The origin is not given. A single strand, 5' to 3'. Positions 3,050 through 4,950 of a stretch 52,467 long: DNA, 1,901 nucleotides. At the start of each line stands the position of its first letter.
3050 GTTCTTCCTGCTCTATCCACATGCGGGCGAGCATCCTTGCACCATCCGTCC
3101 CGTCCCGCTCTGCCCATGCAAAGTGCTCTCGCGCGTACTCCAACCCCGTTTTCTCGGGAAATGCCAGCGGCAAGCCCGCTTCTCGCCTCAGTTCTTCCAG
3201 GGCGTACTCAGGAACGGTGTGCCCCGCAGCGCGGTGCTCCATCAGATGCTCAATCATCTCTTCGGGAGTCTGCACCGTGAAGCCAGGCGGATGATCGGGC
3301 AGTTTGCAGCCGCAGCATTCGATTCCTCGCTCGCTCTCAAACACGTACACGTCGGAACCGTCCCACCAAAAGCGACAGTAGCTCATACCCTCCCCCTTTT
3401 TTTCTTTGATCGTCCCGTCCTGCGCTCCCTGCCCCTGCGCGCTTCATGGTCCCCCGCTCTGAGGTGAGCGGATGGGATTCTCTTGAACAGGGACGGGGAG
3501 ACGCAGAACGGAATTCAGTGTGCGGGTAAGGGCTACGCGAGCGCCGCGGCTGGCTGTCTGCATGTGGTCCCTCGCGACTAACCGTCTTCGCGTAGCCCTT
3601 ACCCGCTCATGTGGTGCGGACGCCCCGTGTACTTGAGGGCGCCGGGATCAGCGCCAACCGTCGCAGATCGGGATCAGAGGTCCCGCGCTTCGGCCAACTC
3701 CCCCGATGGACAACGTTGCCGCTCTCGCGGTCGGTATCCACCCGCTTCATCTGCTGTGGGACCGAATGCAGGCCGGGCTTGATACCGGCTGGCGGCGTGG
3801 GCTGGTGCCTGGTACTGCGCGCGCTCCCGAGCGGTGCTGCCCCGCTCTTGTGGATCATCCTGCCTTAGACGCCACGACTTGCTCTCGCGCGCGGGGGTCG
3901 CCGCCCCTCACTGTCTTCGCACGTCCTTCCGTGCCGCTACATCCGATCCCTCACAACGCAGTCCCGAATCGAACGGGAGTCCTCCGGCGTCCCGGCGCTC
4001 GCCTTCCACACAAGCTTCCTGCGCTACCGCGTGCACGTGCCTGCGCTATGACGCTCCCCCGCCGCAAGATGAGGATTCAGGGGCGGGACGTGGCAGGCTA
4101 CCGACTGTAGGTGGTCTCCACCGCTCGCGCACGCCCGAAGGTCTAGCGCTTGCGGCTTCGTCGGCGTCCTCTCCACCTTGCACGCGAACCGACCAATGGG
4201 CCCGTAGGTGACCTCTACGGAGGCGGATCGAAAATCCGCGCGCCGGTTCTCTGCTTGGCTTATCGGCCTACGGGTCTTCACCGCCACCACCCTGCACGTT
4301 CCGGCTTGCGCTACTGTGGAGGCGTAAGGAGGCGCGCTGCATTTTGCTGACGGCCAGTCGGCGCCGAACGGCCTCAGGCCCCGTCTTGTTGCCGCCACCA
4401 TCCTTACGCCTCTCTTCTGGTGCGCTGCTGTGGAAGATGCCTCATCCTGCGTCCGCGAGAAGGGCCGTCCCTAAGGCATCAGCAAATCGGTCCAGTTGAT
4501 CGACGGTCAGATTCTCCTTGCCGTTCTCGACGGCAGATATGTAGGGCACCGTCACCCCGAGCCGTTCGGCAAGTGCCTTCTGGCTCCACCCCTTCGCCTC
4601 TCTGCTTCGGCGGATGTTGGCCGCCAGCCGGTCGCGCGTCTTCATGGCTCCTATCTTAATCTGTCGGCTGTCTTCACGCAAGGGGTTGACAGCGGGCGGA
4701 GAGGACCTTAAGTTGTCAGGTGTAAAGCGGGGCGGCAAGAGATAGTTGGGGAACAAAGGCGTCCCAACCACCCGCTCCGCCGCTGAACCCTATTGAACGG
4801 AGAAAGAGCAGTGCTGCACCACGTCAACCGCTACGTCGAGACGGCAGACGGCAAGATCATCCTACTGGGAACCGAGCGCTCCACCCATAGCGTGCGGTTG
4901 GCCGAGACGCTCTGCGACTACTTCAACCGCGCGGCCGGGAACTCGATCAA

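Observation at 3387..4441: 1.05-kb ORF-free, hairpin-dense gap in the regulatory hub: candidate large structured RNA or decayed integration module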

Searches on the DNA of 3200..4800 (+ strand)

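Call 7: search_rna_families(source=window, start=3200, end=4800, threshold=evalue, max_evalue=10, show_alignments=2)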
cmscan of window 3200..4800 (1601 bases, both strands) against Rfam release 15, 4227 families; matches with E-value up to 10: 7.
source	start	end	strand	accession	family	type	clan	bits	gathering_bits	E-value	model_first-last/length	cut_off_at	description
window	3414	3512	-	RF03872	MIR6426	Gene; miRNA;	-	20.3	96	0.68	1-84/84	no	MIR6426 microRNA precursor family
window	3512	3615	+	RF03991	mir-9209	Gene; miRNA;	-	18.5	90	1.3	1-72/72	no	mir-9209 microRNA precursor family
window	3522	3607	+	RF03672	MIR840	Gene; miRNA;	-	16.5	150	9.2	1-147/147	no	MIR840 microRNA precursor family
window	3882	3905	-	RF01531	TB10Cs3H1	Gene; snRNA; snoRNA; HACA-box;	-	16.2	40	7.2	1-62/62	no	Trypanosomatid snoRNA TB10Cs3H1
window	3382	3608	-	RF02247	Six3os1_2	Gene; lncRNA;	-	15.1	80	5.7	1-217/217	no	Six3os1 conserved region 2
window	4624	4649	-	RF01144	sR17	Gene; snRNA; snoRNA; CD-box;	-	12.7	36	6.8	1-55/55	no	Small nucleolar RNA sR17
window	3492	3634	+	RF02690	BTH_s1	Gene; sRNA;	-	11.5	74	8.3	1-205/205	no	Burkholderia sRNA 1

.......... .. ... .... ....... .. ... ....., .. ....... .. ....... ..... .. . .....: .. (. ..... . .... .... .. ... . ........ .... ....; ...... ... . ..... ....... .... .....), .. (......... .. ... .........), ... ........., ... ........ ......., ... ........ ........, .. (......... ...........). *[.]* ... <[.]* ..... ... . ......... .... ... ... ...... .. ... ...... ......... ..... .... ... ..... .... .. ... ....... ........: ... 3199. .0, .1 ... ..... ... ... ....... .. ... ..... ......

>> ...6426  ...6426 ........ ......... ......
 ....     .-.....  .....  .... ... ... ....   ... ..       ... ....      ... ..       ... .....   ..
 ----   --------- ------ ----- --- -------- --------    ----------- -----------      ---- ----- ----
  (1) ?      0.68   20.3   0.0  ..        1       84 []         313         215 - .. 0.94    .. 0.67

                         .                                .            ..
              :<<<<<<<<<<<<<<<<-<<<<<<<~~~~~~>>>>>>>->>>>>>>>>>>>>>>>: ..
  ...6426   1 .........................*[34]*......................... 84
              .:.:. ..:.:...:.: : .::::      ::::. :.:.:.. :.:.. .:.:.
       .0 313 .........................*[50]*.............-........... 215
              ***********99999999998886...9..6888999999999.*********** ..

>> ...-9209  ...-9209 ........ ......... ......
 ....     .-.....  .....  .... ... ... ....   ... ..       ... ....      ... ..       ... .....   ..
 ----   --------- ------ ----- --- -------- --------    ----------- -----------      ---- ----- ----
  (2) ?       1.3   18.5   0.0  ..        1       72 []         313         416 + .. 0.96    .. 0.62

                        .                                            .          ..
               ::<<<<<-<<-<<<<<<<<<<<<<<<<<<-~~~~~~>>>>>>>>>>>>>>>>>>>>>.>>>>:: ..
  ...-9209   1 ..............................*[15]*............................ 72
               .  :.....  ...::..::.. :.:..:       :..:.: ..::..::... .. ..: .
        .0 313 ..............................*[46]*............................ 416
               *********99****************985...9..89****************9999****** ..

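Call 8: search_dna_similar(query=window:3300-4700:+, collection=phages, mode=distant)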
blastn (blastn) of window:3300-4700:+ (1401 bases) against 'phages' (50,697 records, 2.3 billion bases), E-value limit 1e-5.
No match.

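Call 52: search_dna_similar(query=window:3387-4441:+, collection=plasmids, mode=distant, max_evalue=0.001)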
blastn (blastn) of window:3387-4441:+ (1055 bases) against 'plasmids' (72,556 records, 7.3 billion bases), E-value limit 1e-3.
No match.

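Call 57: search_rna_families(source=window, start=3900, end=4080, threshold=evalue, max_evalue=10, show_alignments=3)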
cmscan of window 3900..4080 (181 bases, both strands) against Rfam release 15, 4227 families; matches with E-value up to 10: 0.
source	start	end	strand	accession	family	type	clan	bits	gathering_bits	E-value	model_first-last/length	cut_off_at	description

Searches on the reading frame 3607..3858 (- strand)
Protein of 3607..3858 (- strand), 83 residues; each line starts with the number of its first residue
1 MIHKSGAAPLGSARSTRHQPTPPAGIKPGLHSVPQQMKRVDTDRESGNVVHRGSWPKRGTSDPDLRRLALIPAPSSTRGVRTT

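Call 13: search_protein_families(library=pfam, proteins=[window:3607-3858:-], max_evalue=0.1)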
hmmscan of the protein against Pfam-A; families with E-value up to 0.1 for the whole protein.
window:3607-3858:- (83 aa): 0 families

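Call 85: search_protein_families(library=padloc, proteins=[window:3607-3858:-], max_evalue=0.1)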
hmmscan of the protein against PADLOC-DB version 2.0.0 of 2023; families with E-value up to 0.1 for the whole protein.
window:3607-3858:- (83 aa): 0 families

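Call 86: search_protein_families(library=ncbifam, proteins=[window:3607-3858:-], max_evalue=0.1)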
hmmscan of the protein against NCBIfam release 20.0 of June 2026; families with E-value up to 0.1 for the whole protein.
window:3607-3858:- (83 aa): 0 families
